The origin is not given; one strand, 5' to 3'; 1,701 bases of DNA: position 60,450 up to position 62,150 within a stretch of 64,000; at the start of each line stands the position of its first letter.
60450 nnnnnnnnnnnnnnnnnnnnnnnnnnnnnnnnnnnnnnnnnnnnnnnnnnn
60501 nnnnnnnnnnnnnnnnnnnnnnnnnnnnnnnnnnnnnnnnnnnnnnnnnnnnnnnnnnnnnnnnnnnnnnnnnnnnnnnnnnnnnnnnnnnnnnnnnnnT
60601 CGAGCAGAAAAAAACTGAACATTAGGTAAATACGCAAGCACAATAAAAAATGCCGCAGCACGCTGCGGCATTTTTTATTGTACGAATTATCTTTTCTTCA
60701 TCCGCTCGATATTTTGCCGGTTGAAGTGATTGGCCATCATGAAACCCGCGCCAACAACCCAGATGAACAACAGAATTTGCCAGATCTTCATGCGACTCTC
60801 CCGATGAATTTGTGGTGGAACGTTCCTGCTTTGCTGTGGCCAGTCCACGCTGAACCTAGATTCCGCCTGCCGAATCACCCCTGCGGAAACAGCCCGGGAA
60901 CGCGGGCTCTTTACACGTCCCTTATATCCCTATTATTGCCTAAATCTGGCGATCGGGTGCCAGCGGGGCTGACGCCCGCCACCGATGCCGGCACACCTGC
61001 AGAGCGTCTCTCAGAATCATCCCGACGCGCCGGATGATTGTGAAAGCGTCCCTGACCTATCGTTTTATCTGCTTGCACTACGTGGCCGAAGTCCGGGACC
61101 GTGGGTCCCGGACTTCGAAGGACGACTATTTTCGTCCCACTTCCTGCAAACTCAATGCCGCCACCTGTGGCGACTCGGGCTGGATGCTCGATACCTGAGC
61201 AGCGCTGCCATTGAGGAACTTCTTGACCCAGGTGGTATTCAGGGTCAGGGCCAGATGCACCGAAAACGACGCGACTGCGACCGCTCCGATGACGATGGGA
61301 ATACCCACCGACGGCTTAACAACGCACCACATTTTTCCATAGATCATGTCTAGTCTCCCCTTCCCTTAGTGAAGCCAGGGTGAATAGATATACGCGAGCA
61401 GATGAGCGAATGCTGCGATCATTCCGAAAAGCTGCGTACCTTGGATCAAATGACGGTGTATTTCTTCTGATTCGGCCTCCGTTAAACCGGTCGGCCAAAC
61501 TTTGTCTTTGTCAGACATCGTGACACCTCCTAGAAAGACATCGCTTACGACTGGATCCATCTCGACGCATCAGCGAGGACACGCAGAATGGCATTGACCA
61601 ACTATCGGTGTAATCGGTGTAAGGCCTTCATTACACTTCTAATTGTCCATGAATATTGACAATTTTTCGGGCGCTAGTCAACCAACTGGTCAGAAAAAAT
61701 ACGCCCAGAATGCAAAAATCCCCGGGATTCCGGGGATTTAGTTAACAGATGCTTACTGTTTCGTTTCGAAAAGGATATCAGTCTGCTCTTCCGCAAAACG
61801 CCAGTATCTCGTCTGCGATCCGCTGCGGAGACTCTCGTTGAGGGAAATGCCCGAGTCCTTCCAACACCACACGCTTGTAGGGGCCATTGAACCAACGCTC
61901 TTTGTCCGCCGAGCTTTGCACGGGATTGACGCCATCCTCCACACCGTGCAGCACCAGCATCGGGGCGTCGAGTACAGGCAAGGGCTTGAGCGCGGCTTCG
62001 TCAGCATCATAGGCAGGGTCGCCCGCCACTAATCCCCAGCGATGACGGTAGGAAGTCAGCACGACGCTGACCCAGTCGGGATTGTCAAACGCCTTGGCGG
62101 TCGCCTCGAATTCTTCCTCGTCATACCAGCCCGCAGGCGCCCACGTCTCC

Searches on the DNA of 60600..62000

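Call 49: search_rna_families(source=window, start=60600, end=62000, threshold=gathering)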
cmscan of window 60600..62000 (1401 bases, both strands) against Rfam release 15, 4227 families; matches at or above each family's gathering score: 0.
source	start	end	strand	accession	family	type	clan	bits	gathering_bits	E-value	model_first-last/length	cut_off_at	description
